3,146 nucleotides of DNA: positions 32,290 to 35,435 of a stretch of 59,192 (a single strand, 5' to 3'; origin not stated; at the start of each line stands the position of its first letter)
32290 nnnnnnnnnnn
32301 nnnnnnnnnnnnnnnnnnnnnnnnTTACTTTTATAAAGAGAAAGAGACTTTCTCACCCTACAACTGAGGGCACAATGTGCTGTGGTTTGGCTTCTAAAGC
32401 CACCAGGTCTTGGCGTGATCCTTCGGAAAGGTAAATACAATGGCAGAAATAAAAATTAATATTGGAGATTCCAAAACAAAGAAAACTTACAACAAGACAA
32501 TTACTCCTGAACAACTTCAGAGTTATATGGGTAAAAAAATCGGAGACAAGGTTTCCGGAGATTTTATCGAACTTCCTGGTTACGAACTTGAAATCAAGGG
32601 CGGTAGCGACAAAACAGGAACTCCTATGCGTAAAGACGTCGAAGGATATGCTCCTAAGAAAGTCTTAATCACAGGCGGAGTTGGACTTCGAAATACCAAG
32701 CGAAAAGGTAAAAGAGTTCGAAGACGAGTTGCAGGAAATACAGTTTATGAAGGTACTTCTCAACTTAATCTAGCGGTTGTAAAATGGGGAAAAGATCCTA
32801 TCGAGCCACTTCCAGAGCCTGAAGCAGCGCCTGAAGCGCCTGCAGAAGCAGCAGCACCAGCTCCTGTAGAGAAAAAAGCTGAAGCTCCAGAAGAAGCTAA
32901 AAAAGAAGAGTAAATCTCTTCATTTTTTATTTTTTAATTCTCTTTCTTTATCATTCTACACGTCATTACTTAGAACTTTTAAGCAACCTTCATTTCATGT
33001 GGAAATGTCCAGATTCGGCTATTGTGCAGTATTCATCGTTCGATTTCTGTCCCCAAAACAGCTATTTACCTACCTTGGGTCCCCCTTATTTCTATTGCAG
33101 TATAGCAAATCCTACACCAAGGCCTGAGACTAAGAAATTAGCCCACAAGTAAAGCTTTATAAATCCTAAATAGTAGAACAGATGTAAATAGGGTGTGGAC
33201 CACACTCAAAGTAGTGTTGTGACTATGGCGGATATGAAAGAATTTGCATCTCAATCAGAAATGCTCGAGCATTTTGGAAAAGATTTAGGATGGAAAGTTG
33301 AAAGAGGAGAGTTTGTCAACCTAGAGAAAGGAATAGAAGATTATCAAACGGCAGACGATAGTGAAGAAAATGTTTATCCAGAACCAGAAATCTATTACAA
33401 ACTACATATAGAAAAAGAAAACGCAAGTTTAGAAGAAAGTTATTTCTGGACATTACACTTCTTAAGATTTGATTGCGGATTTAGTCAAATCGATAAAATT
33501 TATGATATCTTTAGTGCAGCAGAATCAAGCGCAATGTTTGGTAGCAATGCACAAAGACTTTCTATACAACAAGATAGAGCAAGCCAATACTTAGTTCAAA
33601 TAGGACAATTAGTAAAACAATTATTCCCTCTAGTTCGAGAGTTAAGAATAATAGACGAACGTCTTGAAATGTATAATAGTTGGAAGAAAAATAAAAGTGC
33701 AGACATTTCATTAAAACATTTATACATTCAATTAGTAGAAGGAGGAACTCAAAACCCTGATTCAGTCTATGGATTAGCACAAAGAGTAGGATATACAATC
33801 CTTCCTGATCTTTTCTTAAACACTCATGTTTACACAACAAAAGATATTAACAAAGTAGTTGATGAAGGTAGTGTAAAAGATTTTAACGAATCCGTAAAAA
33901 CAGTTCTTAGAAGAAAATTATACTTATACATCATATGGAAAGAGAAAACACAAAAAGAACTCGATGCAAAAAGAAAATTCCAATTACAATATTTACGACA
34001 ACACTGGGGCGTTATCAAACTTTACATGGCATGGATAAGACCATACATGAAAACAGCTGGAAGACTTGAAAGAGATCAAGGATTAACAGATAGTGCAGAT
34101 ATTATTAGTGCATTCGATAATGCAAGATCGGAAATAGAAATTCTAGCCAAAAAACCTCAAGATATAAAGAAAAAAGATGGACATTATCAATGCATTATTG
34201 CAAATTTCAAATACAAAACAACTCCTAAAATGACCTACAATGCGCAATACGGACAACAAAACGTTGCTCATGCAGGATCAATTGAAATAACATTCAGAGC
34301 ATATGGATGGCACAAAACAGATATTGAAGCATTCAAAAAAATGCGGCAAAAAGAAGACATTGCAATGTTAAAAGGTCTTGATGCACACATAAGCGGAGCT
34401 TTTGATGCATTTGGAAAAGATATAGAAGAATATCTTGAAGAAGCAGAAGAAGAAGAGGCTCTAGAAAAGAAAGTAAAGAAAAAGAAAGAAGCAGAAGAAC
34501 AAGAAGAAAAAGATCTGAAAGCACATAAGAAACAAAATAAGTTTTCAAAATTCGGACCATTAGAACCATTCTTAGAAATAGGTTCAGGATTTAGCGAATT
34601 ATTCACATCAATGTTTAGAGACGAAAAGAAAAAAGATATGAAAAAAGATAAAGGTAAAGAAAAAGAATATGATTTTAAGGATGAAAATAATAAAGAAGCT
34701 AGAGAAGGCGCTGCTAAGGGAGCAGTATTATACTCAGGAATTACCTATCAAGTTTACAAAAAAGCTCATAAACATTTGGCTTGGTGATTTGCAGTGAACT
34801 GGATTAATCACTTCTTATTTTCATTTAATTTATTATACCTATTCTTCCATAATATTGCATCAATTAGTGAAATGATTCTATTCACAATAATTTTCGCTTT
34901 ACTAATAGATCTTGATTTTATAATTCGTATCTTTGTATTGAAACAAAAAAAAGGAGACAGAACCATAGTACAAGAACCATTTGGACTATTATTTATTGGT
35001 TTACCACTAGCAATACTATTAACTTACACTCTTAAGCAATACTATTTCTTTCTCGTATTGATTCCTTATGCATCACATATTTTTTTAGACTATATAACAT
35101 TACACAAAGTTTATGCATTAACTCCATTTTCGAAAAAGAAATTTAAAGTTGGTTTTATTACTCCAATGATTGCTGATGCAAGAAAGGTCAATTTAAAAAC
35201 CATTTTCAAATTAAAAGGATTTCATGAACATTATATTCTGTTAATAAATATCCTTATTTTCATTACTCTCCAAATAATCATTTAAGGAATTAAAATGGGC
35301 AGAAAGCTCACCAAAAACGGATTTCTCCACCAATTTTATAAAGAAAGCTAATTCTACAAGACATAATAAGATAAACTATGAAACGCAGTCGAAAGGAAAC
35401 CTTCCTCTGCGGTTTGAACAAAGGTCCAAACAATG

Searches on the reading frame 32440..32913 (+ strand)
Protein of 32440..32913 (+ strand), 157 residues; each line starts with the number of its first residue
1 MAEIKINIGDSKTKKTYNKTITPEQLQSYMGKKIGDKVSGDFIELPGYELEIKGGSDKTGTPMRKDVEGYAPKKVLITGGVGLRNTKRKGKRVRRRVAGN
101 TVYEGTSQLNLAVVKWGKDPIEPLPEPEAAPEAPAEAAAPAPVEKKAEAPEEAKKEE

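Call 74: search_protein_families(library=pfam, proteins=[window:32440-32913:+], max_evalue=0.01)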
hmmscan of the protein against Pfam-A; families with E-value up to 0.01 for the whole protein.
window:32440-32913:+ (157 aa): 1 family
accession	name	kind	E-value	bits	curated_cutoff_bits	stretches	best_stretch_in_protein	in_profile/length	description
PF01092.24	Ribosomal_S6e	-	5e-31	107.6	26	1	5-124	2-123/125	Ribosomal protein S6e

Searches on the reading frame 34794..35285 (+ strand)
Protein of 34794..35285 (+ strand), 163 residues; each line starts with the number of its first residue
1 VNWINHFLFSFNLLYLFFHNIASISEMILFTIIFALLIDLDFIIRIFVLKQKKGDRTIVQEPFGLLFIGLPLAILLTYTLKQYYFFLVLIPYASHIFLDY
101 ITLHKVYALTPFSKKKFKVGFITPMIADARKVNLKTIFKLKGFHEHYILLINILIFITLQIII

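Call 74: search_protein_families(library=pfam, proteins=[window:34794-35285:+], max_evalue=0.01)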
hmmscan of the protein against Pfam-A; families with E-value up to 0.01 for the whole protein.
window:34794-35285:+ (163 aa): 1 family
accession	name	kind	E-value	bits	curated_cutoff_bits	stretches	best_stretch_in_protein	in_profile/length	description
PF04307.19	YdjM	-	2.9e-09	37.1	29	1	1-156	1-168/176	YdjM inner membrane protein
